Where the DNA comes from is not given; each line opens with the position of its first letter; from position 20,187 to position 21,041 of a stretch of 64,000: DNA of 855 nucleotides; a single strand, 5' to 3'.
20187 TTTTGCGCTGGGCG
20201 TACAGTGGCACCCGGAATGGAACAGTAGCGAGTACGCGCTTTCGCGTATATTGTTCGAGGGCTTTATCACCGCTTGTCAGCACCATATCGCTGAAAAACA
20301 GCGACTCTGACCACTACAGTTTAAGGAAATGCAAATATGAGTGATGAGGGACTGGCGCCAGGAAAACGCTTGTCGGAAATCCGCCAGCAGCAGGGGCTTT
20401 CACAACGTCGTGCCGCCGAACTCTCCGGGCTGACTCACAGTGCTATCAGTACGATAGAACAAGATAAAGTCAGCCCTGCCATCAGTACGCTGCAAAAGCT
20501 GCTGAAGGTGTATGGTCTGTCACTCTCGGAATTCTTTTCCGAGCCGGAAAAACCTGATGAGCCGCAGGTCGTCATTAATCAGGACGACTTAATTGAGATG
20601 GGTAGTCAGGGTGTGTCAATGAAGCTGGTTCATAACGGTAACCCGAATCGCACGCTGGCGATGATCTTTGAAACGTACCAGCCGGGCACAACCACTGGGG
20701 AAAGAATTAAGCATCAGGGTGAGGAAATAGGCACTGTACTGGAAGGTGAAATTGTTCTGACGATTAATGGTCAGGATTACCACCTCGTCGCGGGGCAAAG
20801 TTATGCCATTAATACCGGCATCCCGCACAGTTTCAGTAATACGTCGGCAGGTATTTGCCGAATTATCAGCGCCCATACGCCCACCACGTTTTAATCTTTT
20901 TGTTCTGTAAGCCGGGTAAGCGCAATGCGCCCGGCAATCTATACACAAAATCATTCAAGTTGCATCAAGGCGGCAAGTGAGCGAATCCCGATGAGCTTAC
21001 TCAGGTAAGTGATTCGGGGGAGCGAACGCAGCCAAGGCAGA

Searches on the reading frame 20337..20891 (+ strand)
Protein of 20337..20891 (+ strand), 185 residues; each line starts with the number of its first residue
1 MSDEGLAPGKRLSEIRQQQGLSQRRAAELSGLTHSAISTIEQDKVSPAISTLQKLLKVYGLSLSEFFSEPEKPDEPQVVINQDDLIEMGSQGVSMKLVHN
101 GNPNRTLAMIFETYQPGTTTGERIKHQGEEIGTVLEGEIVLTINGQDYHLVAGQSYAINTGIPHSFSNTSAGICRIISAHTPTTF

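Call 26: find_homologous_proteins(query=window:20337-20891:+, max_evalue=1e-30)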
Query window:20337-20891:+ (185 aa): 295 proteins with E <= 1e-30 among 381 candidates; the best 120 are listed.
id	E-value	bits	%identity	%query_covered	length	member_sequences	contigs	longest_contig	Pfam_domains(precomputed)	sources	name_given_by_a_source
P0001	5.4e-111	386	96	100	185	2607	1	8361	PF12844.14,PF07883.18,PF01381.29,PF02311.26,PF13560.13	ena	-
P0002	8.0e-111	385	96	100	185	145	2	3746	PF12844.14,PF07883.18,PF01381.29,PF13560.13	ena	-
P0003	6.8e-103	360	99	90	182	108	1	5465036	PF07883.18,PF01381.29,PF13560.13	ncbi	-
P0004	2.5e-102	358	89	100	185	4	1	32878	PF12844.14,PF07883.18,PF01381.29,PF13560.13,PF13443.13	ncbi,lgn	-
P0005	5.3e-102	357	100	90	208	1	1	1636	PF12844.14,PF07883.18,PF01381.29,PF13560.13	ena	-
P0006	7.3e-102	356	94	100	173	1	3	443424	PF07883.18,PF01381.29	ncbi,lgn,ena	ncbi:HTH-type transcriptional regulator PuuR [Escherichia coli]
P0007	1.2e-101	356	92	100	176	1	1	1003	PF12844.14,PF07883.18,PF01381.29,PF13560.13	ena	-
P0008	5.1e-101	353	91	100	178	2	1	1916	PF12844.14,PF07883.18,PF01381.29,PF02311.26,PF13560.13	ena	-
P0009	2.5e-100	351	88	100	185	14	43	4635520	PF12844.14,PF07883.18,PF01381.29,PF13560.13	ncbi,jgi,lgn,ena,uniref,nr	ncbi:HTH-type transcriptional repressor of puuD [Erwinia persicina]|jgi:HTH-type transcriptional rep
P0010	6.4e-100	350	91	100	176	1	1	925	PF12844.14,PF07883.18,PF01381.29,PF02311.26,PF13560.13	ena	-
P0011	1.1e-99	349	93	100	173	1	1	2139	PF12844.14,PF07883.18,PF01381.29,PF13560.13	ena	-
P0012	1.5e-99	349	86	100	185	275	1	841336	PF12844.14,PF07883.18,PF01381.29,PF13560.13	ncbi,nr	ncbi:HTH-type transcriptional regulator PuuR [Serratia marcescens]|nr:HTH-type transcriptional regul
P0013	1.7e-99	349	94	100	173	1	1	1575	PF12844.14,PF07883.18,PF01381.29,PF13560.13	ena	-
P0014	1.9e-99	348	91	100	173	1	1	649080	PF07883.18,PF01381.29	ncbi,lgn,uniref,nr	ncbi:putrescine utilization regulator [Klebsiella pneumoniae]|uniref:HTH-type transcriptional regula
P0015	3.9e-97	341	92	100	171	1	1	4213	PF12844.14,PF07883.18,PF01381.29,PF13560.13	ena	-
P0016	1.7e-96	339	86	100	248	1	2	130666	PF12844.14,PF07883.18,PF01381.29,PF13560.13,PF13443.13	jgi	jgi:HTH-type transcriptional repressor of puuD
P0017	2.4e-96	338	98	85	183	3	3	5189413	PF07883.18,PF01381.29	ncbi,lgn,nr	ncbi:Putrescine utilization regulator [Klebsiella pneumoniae]|nr:Putrescine utilization regulator [K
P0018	2.7e-96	338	88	100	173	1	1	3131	PF07883.18,PF01381.29,PF02311.26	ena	-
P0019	3.1e-96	338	91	100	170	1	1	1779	PF12844.14,PF07883.18,PF01381.29,PF13560.13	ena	-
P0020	3.2e-96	338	85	100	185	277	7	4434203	PF12844.14,PF07883.18,PF01381.29,PF13560.13,PF13443.13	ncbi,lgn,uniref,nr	ncbi:HTH-type transcriptional regulator PuuR [Serratia marcescens]|uniref:HTH-type transcriptional r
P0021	3.5e-96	338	83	100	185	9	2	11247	PF12844.14,PF07883.18,PF01381.29,PF13560.13,PF13443.13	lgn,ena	-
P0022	1.0e-95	336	85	100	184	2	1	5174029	PF12844.14,PF07883.18,PF01381.29,PF13560.13,PF13443.13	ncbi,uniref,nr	ncbi:HTH-type transcriptional regulator PuuR [Pantoea sp. BAV 3049]|uniref:HTH-type transcriptional 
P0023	1.0e-93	330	86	100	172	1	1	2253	PF07883.18,PF02311.26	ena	-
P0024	6.9e-93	327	83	100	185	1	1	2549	PF12844.14,PF07883.18,PF01381.29,PF13560.13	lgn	-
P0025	4.2e-92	324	88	100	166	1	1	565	PF12844.14,PF07883.18,PF01381.29,PF13560.13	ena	-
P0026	3.4e-91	321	97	82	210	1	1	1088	PF07883.18,PF01381.29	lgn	-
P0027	3.4e-89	315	95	84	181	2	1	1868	PF07883.18,PF01381.29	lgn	-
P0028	8.2e-89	314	79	100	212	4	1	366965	PF12844.14,PF07883.18,PF01381.29,PF13560.13,PF13443.13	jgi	-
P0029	3.9e-88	312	85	100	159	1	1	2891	PF07883.18,PF01381.29,PF13560.13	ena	-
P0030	9.0e-88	310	99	78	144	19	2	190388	PF07883.18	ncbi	ncbi:TPA: HTH-type transcriptional regulator PuuR, partial [Klebsiella pneumoniae]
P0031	1.1e-87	310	76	100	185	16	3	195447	PF12844.14,PF07883.18,PF01381.29,PF13560.13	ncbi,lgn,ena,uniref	ncbi:HTH-type transcriptional regulator PuuR [Rahnella inusitata]|uniref:HTH-type transcriptional re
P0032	1.2e-87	310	76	100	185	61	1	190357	PF12844.14,PF07883.18,PF01381.29,PF13560.13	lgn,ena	-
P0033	3.2e-87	309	76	100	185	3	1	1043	PF12844.14,PF07883.18,PF01381.29,PF13560.13,PF13443.13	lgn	-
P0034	1.2e-86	307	78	97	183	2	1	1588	PF12844.14,PF07883.18,PF01381.29,PF13560.13,PF13443.13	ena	-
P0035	1.4e-86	306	81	100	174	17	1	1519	PF12844.14,PF07883.18,PF01381.29,PF13560.13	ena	-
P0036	1.4e-86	306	76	100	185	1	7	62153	PF12844.14,PF07883.18,PF01381.29,PF13560.13,PF13443.13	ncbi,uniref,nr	ncbi:transcriptional regulator [Erwinia sp. OLTSP20]|uniref:HTH-type transcriptional regulator PuuR 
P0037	1.7e-86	306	78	97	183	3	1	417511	PF12844.14,PF07883.18,PF01381.29,PF13560.13,PF13443.13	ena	-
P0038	2.4e-86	306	77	97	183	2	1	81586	PF12844.14,PF07883.18,PF01381.29,PF13560.13,PF13443.13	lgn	-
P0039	2.5e-86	306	78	97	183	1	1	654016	PF12844.14,PF07883.18,PF01381.29,PF13560.13,PF13443.13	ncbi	-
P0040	2.6e-86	306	75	100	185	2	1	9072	PF12844.14,PF07883.18,PF01381.29,PF13560.13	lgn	-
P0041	2.6e-86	306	77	100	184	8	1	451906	PF12844.14,PF07883.18,PF01381.29,PF02311.26,PF13560.13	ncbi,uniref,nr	ncbi:HTH-type transcriptional regulator PuuR [Erwinia sp. BC051422]|uniref:HTH-type transcriptional 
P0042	2.7e-86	306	80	100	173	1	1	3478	PF07883.18,PF01381.29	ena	-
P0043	3.7e-86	305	75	100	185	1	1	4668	PF12844.14,PF07883.18,PF01381.29,PF13560.13,PF13443.13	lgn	-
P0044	3.7e-86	305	77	97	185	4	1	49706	PF12844.14,PF07883.18,PF01381.29,PF13560.13,PF13443.13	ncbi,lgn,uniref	ncbi:HTH-type transcriptional regulator PuuR [Edaphovirga cremea]|uniref:HTH-type transcriptional re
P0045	4.8e-86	305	75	100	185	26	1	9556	PF12844.14,PF07883.18,PF01381.29,PF13560.13,PF13443.13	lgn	-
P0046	5.7e-86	304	79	100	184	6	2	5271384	PF12844.14,PF07883.18,PF01381.29,PF13560.13,PF13443.13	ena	-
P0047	5.9e-86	304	78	100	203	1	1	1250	PF07883.18,PF01381.29,PF15731.12,PF13560.13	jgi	jgi:HTH-type transcriptional repressor of puuD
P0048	6.3e-86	304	76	100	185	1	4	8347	PF12844.14,PF07883.18,PF01381.29,PF13560.13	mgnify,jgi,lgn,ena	mgnify:CR=1 FL=1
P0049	9.2e-86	304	75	100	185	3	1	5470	PF12844.14,PF07883.18,PF01381.29,PF13560.13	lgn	-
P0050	1.0e-85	304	75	100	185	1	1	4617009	PF12844.14,PF07883.18,PF01381.29,PF13560.13,PF13443.13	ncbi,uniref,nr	ncbi:HTH-type transcriptional regulator PuuR [Paramixta manurensis]|uniref:HTH-type transcriptional 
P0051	1.2e-85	303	84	92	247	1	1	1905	PF07007.18,PF12844.14,PF07883.18,PF01381.29,PF13560.13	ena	-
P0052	1.3e-85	303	75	100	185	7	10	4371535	PF12844.14,PF07883.18,PF01381.29,PF13560.13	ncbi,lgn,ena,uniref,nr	ncbi:cupin domain-containing protein [Chimaeribacter arupi]|uniref:Cupin domain-containing protein n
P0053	2.5e-85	302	77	97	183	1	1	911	PF12844.14,PF07883.18,PF01381.29,PF13560.13,PF13443.13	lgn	-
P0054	3.2e-85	302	75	100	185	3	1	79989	PF12844.14,PF07883.18,PF01381.29,PF13560.13,PF13443.13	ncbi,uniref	ncbi:HTH-type transcriptional regulator PuuR [Erwinia mallotivora]|uniref:HTH-type transcriptional r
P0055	3.2e-85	302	75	100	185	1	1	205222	PF12844.14,PF07883.18,PF01381.29,PF13560.13,PF13443.13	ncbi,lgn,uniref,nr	ncbi:transcriptional regulator [Izhakiella australiensis]|uniref:Transcriptional regulator n=1 Tax=I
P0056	3.5e-85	302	75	100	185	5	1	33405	PF12844.14,PF07883.18,PF01381.29,PF13560.13,PF13443.13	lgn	-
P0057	5.4e-85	301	76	100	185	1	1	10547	PF12844.14,PF07883.18,PF01381.29,PF13560.13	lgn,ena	-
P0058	1.3e-84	300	75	100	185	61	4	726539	PF12844.14,PF07883.18,PF01381.29,PF13560.13,PF13443.13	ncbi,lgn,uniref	ncbi:HTH-type transcriptional regulator PuuR [Erwinia aphidicola]|uniref:HTH-type transcriptional re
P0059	1.4e-84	300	76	97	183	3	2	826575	PF12844.14,PF07883.18,PF01381.29,PF13560.13,PF13443.13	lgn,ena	-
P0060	1.6e-84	300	76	100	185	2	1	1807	PF12844.14,PF07883.18,PF01381.29,PF13560.13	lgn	-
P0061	2.4e-84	299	86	92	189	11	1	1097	PF12844.14,PF07883.18,PF01381.29,PF13560.13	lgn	-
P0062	2.9e-84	299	73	100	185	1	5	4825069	PF12844.14,PF07883.18,PF01381.29,PF13560.13,PF13443.13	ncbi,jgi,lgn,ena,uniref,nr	ncbi:HTH-type transcriptional regulator PuuR [Erwinia sp. BNK-24-b]|uniref:HTH-type transcriptional 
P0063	3.1e-84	299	75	100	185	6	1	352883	PF12844.14,PF07883.18,PF01381.29,PF13560.13,PF13443.13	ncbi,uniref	ncbi:HTH-type transcriptional regulator PuuR [Pantoea sp. B65]|uniref:HTH-type transcriptional regul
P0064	5.5e-84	298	99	77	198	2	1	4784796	PF12844.14,PF07883.18,PF01381.29,PF13560.13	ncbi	-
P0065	6.2e-84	298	99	77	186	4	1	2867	PF12844.14,PF07883.18,PF01381.29,PF13560.13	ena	-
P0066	6.9e-84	298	74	100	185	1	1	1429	PF12844.14,PF07883.18,PF01381.29,PF13560.13,PF13443.13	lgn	-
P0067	8.0e-84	297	74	100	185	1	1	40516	PF12844.14,PF07883.18,PF01381.29,PF13560.13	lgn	-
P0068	9.9e-84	297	75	100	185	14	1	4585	PF12844.14,PF07883.18,PF01381.29,PF13560.13,PF13443.13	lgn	-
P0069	1.1e-83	297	72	100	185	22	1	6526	PF12844.14,PF07883.18,PF01381.29,PF13560.13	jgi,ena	-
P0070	1.4e-83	297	71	100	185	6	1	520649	PF12844.14,PF07883.18,PF01381.29,PF13560.13,PF13443.13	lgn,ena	-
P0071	2.2e-83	296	74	100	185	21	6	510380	PF12844.14,PF07883.18,PF01381.29,PF13560.13,PF13443.13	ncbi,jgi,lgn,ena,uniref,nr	ncbi:HTH-type transcriptional regulator PuuR [Duffyella gerundensis]|jgi:HTH-type transcriptional re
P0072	2.4e-83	296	72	100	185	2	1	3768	PF12844.14,PF07883.18,PF01381.29,PF13560.13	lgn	-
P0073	5.2e-83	295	74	100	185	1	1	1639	PF12844.14,PF07883.18,PF01381.29,PF13560.13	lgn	-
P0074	1.9e-82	293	71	100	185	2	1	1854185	PF12844.14,PF07883.18,PF01381.29,PF13560.13,PF13443.13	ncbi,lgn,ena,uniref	ncbi:HTH-type transcriptional regulator PuuR [Pantoea osteomyelitidis]|uniref:HTH-type transcription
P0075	2.3e-82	293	75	97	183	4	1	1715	PF12844.14,PF07883.18,PF01381.29,PF13560.13,PF13443.13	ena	-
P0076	2.5e-82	293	71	100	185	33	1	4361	PF12844.14,PF07883.18,PF01381.29,PF13560.13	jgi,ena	-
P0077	2.8e-82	292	74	100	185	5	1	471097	PF12844.14,PF07883.18,PF01381.29,PF13560.13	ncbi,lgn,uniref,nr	ncbi:HTH-type transcriptional regulator PuuR [Erwinia persicina]|uniref:HTH-type transcriptional reg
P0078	3.4e-82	292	73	100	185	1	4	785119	PF12844.14,PF07883.18,PF01381.29,PF13560.13,PF13443.13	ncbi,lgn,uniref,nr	ncbi:HTH-type transcriptional regulator PuuR [Erwinia psidii]|uniref:HTH-type transcriptional regula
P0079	5.3e-82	292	71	99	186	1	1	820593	PF07883.18,PF01381.29,PF13560.13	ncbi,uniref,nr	ncbi:HTH-type transcriptional regulator PuuR [Pantoea sp. 1.19]|uniref:HTH-type transcriptional regu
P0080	6.1e-82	291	71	100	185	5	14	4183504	PF12844.14,PF07883.18,PF01381.29,PF13560.13,PF13443.13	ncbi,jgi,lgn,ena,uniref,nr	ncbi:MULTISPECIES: HTH-type transcriptional regulator PuuR [Pantoea]|jgi:HTH-type transcriptional re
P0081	7.5e-82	291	71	100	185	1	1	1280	PF12844.14,PF07883.18,PF01381.29,PF13560.13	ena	-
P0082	7.6e-82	291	93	81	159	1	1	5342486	PF12844.14,PF01381.29,PF13560.13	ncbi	-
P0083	1.3e-81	290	73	100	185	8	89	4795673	PF12844.14,PF07883.18,PF01381.29,PF13560.13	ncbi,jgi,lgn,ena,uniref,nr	ncbi:MAG TPA: cupin domain-containing protein [Erwinia persicina]|uniref:HTH-type transcriptional re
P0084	1.7e-81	290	72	100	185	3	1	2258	PF12844.14,PF07883.18,PF01381.29,PF13560.13,PF13443.13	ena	-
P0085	3.2e-81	289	72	100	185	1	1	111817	PF12844.14,PF07883.18,PF01381.29,PF13560.13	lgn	-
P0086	3.4e-81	289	72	100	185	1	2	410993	PF12844.14,PF07883.18,PF01381.29,PF13560.13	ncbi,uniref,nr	ncbi:HTH-type transcriptional regulator PuuR [Erwinia persicina]|uniref:HTH-type transcriptional reg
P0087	6.5e-81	288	72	100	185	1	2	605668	PF12844.14,PF07883.18,PF01381.29,PF13560.13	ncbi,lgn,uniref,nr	ncbi:HTH-type transcriptional regulator PuuR [Erwinia persicina]|uniref:HTH-type transcriptional reg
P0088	8.2e-81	288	70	100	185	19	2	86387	PF12844.14,PF07883.18,PF01381.29,PF13560.13,PF13443.13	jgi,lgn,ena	-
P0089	8.4e-81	288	73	98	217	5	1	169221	PF12844.14,PF07883.18,PF01381.29,PF13560.13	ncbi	-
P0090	1.7e-80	287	71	100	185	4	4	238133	PF12844.14,PF07883.18,PF01381.29,PF13560.13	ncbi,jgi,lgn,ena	-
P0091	1.7e-80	287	72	100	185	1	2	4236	PF12844.14,PF07883.18,PF01381.29,PF13560.13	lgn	-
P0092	1.8e-80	287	72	100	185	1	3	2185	PF12844.14,PF07883.18,PF01381.29,PF13560.13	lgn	-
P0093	6.7e-80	285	70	100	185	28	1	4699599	PF12844.14,PF07883.18,PF01381.29,PF13560.13,PF13443.13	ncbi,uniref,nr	ncbi:HTH-type transcriptional regulator PuuR [Mixta intestinalis]|uniref:HTH-type transcriptional re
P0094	7.1e-80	285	70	100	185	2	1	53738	PF12844.14,PF07883.18,PF01381.29,PF13560.13,PF13443.13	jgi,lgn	jgi:HTH-type transcriptional repressor of puuD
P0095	1.7e-79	283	71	100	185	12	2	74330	PF12844.14,PF07883.18,PF01381.29,PF13560.13,PF13443.13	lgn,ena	-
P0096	4.1e-79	282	69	100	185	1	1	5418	PF12844.14,PF07883.18,PF01381.29,PF13560.13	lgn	-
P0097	2.6e-78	280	70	100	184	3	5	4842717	PF12844.14,PF07883.18,PF01381.29,PF13560.13,PF13443.13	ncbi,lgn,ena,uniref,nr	ncbi:HTH-type transcriptional regulator PuuR [Erwinia sp. E602]|uniref:HTH-type transcriptional regu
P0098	7.6e-78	278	69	100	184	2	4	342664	PF12844.14,PF07883.18,PF01381.29,PF13560.13,PF13443.13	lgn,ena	-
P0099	9.4e-78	278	68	100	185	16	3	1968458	PF12844.14,PF07883.18,PF01381.29,PF13560.13,PF13443.13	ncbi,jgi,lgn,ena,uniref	ncbi:HTH-type transcriptional regulator PuuR [Pantoea anthophila]|uniref:HTH-type transcriptional re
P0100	1.3e-77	277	96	74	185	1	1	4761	PF12844.14,PF01381.29,PF13560.13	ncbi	-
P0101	1.3e-77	277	68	100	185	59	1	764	PF12844.14,PF07883.18,PF01381.29,PF13560.13,PF13443.13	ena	-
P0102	2.8e-77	276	68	100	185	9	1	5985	PF12844.14,PF07883.18,PF01381.29,PF13560.13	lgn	-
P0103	3.0e-77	276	69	100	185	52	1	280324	PF12844.14,PF07883.18,PF01381.29,PF13560.13,PF13443.13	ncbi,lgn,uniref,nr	ncbi:HTH-type transcriptional regulator PuuR [Pantoea sp. SJZ147]|uniref:HTH-type transcriptional re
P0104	6.4e-77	275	69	99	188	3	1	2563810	PF12844.14,PF07883.18,PF01381.29,PF13560.13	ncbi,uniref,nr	ncbi:HTH-type transcriptional regulator PuuR [Zobellella maritima]|uniref:HTH-type transcriptional r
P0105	1.9e-76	273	67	100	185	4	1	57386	PF12844.14,PF07883.18,PF01381.29,PF15731.12,PF13560.13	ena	-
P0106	2.0e-76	273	66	100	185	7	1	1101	PF12844.14,PF07883.18,PF01381.29,PF13560.13,PF13443.13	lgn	-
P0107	2.4e-76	273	69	99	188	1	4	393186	PF12844.14,PF07883.18,PF01381.29,PF13560.13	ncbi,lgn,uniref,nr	ncbi:HTH-type transcriptional regulator PuuR [Oceanisphaera psychrotolerans]|uniref:Transcriptional 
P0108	4.8e-76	272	67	100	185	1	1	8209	PF12844.14,PF07883.18,PF01381.29,PF13560.13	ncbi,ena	-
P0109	1.5e-75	271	67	100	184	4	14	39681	PF12844.14,PF07883.18,PF01381.29,PF13560.13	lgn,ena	-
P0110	1.6e-75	270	68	100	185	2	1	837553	PF12844.14,PF07883.18,PF01381.29,PF13560.13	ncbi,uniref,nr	ncbi:transcriptional regulator [Zobellella endophytica]|uniref:Transcriptional regulator n=1 Tax=Zob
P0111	3.3e-75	269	66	100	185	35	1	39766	PF12844.14,PF07883.18,PF01381.29,PF13560.13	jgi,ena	-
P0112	4.5e-75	269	66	100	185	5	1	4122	PF12844.14,PF07883.18,PF01381.29,PF13560.13,PF13443.13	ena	-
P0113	9.1e-75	268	74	98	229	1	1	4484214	PF12844.14,PF07883.18,PF01381.29,PF13560.13,PF13443.13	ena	-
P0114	5.6e-74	265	65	100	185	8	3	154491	PF12844.14,PF07883.18,PF01381.29,PF13560.13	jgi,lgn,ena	-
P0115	8.6e-74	265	67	100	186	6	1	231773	PF07883.18,PF01381.29,PF13560.13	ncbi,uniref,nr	ncbi:HTH-type transcriptional regulator PuuR [Oceanimonas marisflavi]|uniref:HTH-type transcriptiona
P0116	1.8e-73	264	67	97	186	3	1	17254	PF07883.18,PF01381.29,PF13560.13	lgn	-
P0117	3.5e-73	263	71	100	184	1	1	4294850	PF12844.14,PF07883.18,PF01381.29,PF13560.13,PF13443.13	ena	-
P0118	7.1e-73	262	100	64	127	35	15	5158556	PF07883.18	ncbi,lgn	-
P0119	1.4e-72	261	100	64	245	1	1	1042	PF07883.18,PF00171.28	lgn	-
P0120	3.0e-72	260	67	97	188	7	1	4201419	PF07883.18,PF01381.29,PF13560.13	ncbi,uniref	ncbi:HTH-type transcriptional regulator PuuR [Zobellella sp. DQSA1]|uniref:HTH-type transcriptional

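Call 27: find_related_loci(query=window:20337-20891:+, collection=genome_contigs, flank=4000)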
Query window:20337-20891:+ (185 aa) in genome_contigs; peptide patterns used: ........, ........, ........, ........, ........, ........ (x = any residue, [..] = any of these).
288 stretches matched a pattern; 165 encode a relative of the query (tblastn E <= 1e-3); the best 80 are kept; 80 distinct loci.
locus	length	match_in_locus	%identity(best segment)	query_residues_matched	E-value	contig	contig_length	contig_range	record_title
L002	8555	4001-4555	100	1-185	1e-123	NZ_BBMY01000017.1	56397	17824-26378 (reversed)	Escherichia albertii NBRC 107761 = DSM 17582 strain NBRC 107761, whole genome shotgun sequence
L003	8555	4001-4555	100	1-185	1e-123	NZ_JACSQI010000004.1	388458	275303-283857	Escherichia whittamii strain Sa2BVA5 NODE_4_length_388458_cov_7.964772, whole genome shotgun sequence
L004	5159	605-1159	100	1-185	1e-123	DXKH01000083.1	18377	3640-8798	MAG TPA_asm: Citrobacter sp. isolate HRGM_Genome_0066 HRGM_Genome_0066_83, whole genome shotgun sequence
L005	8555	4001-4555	100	1-185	1e-123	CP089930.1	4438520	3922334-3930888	Escherichia coli strain E69 chromosome, complete genome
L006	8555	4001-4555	100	1-185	1e-123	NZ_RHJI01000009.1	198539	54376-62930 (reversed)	Escherichia sp. E1V33 1V33_9_consensus, whole genome shotgun sequence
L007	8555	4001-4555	99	1-185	3e-123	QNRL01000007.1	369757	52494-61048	Pseudocitrobacter faecalis strain DSM 27453 Ga0244571_107, whole genome shotgun sequence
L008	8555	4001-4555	99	1-185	4e-123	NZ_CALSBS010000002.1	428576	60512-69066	Pseudocitrobacter vendiensis strain CPO20170097T, whole genome shotgun sequence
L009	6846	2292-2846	98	1-185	5e-121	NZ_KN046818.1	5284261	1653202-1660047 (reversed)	Klebsiella pneumoniae strain ATCC 13883 scaffold1, whole genome shotgun sequence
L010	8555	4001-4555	96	1-185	2e-120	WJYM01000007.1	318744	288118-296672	Enterobacteriaceae bacterium RIT691 7, whole genome shotgun sequence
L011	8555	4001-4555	96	1-185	4e-120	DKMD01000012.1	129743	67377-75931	MAG TPA_asm: Pluralibacter sp. UBA7423 UBA7423_contig_73, whole genome shotgun sequence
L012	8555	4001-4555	95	1-185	3e-120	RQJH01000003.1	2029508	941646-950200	Enterobacteriaceae bacterium 89 scaffold3_len2029508_cov46_single, whole genome shotgun sequence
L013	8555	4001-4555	97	1-185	3e-120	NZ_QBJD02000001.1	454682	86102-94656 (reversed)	Enterobacter sp. RIT418 RIT418_S9_1, whole genome shotgun sequence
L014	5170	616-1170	97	1-185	3e-120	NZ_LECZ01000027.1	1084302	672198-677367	Enterobacter genomosp. O strain GN03164 contig27, whole genome shotgun sequence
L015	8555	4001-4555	96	1-185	2e-120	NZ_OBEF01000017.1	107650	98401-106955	Enterobacter sp. CC120223-11, whole genome shotgun sequence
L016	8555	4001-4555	96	1-185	1e-119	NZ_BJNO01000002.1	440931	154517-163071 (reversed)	Raoultella terrigena strain NBRC 14941 sequence02, whole genome shotgun sequence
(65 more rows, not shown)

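Call 63: find_encoding_contigs(protein=P0104, flank=4000, max_places=2)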
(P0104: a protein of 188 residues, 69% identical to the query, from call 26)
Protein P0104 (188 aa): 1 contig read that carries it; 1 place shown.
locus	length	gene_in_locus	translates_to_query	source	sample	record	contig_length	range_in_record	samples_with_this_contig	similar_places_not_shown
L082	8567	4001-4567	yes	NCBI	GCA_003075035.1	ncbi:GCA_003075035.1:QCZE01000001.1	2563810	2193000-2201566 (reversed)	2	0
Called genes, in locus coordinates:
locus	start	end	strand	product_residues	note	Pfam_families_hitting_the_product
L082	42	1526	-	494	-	PF03553:Na_H_antiporter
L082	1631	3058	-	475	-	PF00120:Gln-synt_C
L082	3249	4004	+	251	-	PF07722:Peptidase_C26, PF00117:GATase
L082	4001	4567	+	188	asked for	PF12844:HTH_19 (weak), PF13560:HTH_31, PF01381:HTH_3, PF07883:Cupin_2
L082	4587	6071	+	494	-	PF00171:Aldedh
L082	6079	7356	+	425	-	PF01946:Thi4 (weak), PF01494:FAD_binding_3 (weak), PF01266:DAO, PF13450:NAD_binding_8 (weak)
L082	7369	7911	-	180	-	PF12844:HTH_19 (weak), PF13560:HTH_31 (weak), PF01381:HTH_3, PF07883:Cupin_2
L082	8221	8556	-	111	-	PF01329:Pterin_4a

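Call 64: find_encoding_contigs(protein=P0080, flank=4000, max_places=2)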
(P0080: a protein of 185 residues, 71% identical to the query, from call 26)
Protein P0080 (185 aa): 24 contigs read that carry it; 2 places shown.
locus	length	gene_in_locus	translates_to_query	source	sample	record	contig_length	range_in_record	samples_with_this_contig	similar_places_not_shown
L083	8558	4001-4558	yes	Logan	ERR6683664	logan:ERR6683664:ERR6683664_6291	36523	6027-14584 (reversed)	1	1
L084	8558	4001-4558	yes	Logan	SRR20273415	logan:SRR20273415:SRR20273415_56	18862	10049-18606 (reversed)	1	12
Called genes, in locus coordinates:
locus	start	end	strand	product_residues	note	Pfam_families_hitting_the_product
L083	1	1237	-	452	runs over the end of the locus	PF00324:AA_permease, PF13520:AA_permease_2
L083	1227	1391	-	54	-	-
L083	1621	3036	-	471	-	PF00120:Gln-synt_C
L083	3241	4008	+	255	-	PF07722:Peptidase_C26, PF00117:GATase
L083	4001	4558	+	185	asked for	PF01381:HTH_3, PF12844:HTH_19, PF13443:HTH_26 (faint), PF13560:HTH_31, PF07883:Cupin_2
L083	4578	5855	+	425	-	PF01494:FAD_binding_3 (weak), PF01946:Thi4 (weak), PF01266:DAO, PF01593:Amino_oxidase (faint), PF13450:NAD_binding_8 (weak)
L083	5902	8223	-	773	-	-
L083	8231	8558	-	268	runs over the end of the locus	PF00535:Glycos_transf_2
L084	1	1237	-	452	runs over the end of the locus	PF00324:AA_permease, PF13520:AA_permease_2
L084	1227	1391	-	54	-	-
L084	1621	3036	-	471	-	PF00120:Gln-synt_C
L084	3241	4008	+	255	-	PF07722:Peptidase_C26, PF00117:GATase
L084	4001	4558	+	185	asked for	PF01381:HTH_3, PF12844:HTH_19, PF13443:HTH_26 (faint), PF13560:HTH_31, PF07883:Cupin_2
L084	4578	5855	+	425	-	PF01494:FAD_binding_3 (weak), PF01946:Thi4 (weak), PF01266:DAO, PF01593:Amino_oxidase (faint), PF13450:NAD_binding_8 (weak)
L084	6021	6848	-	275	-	PF01370:Epimerase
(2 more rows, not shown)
